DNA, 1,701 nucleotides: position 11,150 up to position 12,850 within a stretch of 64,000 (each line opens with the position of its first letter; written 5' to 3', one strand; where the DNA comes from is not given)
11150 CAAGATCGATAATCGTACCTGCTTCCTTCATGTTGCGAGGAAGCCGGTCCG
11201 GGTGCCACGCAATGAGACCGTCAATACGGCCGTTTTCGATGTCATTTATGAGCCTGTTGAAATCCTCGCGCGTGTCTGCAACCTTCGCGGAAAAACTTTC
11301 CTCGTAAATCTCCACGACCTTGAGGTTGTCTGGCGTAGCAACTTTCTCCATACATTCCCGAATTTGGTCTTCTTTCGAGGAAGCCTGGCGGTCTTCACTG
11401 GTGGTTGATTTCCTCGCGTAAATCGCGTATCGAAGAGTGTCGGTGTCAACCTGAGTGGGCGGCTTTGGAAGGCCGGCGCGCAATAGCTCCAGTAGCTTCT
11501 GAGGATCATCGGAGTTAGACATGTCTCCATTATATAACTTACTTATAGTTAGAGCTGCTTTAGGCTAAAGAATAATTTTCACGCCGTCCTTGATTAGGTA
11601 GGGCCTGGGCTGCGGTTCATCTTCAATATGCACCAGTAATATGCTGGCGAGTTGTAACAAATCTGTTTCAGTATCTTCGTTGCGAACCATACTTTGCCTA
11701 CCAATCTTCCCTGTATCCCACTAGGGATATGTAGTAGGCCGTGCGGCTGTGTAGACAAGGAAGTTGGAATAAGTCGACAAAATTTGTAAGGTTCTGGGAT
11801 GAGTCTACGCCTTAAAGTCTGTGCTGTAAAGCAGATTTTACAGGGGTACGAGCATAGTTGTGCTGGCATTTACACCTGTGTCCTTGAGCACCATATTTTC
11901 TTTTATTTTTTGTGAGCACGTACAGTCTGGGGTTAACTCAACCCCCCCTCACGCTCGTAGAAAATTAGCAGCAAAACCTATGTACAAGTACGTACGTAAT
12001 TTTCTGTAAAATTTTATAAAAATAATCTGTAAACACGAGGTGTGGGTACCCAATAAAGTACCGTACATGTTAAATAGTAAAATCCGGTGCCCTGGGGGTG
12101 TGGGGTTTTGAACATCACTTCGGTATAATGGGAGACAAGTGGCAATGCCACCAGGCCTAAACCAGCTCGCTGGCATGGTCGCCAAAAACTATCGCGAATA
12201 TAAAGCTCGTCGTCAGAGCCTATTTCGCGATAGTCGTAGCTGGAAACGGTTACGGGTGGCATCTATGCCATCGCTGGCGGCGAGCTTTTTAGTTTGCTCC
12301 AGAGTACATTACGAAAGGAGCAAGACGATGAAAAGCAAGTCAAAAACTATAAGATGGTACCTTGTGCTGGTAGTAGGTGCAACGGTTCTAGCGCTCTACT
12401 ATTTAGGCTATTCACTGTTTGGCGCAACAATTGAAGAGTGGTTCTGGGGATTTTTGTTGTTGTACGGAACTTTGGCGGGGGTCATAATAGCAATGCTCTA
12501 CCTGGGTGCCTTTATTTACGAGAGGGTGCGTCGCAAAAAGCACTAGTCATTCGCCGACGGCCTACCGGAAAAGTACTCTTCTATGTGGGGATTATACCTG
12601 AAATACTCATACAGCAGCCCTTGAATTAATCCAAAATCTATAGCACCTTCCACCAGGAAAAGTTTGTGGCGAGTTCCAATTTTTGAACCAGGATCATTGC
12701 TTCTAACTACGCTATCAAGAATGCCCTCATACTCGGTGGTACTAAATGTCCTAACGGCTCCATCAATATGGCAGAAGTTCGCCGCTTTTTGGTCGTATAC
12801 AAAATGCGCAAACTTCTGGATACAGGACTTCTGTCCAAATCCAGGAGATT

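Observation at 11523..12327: About 800 nt with no credible ORF between recombinase 2 and the defence cluster, ending in a densely structured RNA-like segment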

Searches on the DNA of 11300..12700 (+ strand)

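Call 57: search_rna_families(source=window, start=11300, end=12700, threshold=evalue, max_evalue=1)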
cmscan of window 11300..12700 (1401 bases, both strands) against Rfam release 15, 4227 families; matches with E-value up to 1: 1.
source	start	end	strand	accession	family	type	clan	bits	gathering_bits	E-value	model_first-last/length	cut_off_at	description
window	12154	12272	+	RF03000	LOOT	Gene; sRNA;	-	73.9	46.4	1.1e-13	1-121/121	no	LOOT RNA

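Call 69: search_dna_similar(query=window:12150-12300:+, collection=phages, mode=distant, max_evalue=0.01)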
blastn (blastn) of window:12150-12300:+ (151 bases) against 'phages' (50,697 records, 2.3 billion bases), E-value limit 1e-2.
No match.

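Call 70: search_dna_similar(query=window:12150-12300:+, collection=plasmids, mode=distant, max_evalue=0.01)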
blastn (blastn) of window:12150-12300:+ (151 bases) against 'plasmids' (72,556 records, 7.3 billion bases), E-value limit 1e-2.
No match.

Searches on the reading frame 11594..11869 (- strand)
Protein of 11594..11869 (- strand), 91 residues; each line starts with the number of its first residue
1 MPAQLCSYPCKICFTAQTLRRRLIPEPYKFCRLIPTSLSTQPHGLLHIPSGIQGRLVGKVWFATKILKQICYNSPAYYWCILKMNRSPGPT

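Call 58: search_protein_families(library=pfam, proteins=[window:11594-11869:-], max_evalue=0.01)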
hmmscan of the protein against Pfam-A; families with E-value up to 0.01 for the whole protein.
window:11594-11869:- (91 aa): 0 families

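Call 60: search_protein_families(library=phrogs, proteins=[window:11594-11869:-], max_evalue=0.001)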
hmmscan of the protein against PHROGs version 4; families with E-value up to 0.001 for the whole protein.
window:11594-11869:- (91 aa): 0 families

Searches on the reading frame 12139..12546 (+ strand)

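Call 58: search_protein_families(library=pfam, proteins=[window:12139-12546:+], max_evalue=0.01)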
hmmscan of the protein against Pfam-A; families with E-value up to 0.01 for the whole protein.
window:12139-12546:+ (135 aa): 1 family
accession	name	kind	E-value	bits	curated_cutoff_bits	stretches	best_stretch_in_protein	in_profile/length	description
PF01284.28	MARVEL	-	0.0027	18.2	32.8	1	51-127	28-93/135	Membrane-associating domain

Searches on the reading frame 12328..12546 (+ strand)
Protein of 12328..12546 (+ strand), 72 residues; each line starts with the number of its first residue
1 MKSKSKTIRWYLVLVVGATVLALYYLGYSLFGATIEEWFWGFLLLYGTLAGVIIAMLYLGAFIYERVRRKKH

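Call 11: search_protein_families(library=pfam, proteins=[window:12328-12546:+], max_evalue=0.01)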
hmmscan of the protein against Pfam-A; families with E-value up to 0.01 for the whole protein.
window:12328-12546:+ (72 aa): 1 family
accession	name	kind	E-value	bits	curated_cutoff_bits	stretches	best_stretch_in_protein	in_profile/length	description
PF01284.28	MARVEL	-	0.0069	16.9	32.8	1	3-64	34-93/135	Membrane-associating domain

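Call 15: find_encoding_contigs(protein=window:12328-12546:+, flank=6000, max_places=10)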
Protein window:12328-12546:+ (72 aa): no gene with exactly this product is on record in the collection.

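Call 59: search_protein_families(library=padloc, proteins=[window:12328-12546:+], max_evalue=0.001)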
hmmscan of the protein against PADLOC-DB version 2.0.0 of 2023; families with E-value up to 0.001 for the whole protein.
window:12328-12546:+ (72 aa): 0 families

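Call 60: search_protein_families(library=phrogs, proteins=[window:12328-12546:+], max_evalue=0.001)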
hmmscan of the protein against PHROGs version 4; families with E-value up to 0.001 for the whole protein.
window:12328-12546:+ (72 aa): 0 families

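Call 68: search_protein_families(library=pfam, alignment_id=A2, max_evalue=0.001)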
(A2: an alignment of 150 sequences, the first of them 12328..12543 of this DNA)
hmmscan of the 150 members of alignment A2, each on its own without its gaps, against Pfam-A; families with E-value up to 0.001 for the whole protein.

A. member 1, window:12328-12543:+ (72 aa): 0 families

B. families by the number of members that match (of 150 scanned): 60 families (the first 25 are shown)
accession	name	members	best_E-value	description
PF01555.25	N6_N4_Mtase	4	5.1e-53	DNA methylase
PF07553.16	Lipoprotein_Ltp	4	1.5e-48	Host cell surface-exposed lipoprotein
PF20619.3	DUF6804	4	4e-28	Family of unknown function (DUF6804)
PF13248.11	Zn_ribbon_3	4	6.7e-07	zinc-ribbon domain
PF13240.11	Zn_Ribbon_1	4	4.9e-06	zinc-ribbon domain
PF09851.14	SHOCT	3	1.3e-10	Short C-terminal domain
PF01471.23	PG_binding_1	3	1.3e-09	Putative peptidoglycan binding domain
PF10571.15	UPF0547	3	1.8e-05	Uncharacterised protein family UPF0547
PF02086.21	MethyltransfD12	2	6.1e-57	D12 class N6 adenine-specific DNA methyltransferase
PF13365.12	Trypsin_2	2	1.8e-35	Trypsin-like peptidase domain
PF11611.13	DUF4352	2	1.2e-27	Domain of unknown function (DUF4352)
PF04471.18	Mrr_cat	2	2.6e-26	Restriction endonuclease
PF00089.32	Trypsin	2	8.6e-12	Trypsin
PF01939.22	NucS_C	2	2.8e-09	Endonuclease NucS C-terminal domain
PF04480.18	DUF559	2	3.8e-08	Protein of unknown function (DUF559)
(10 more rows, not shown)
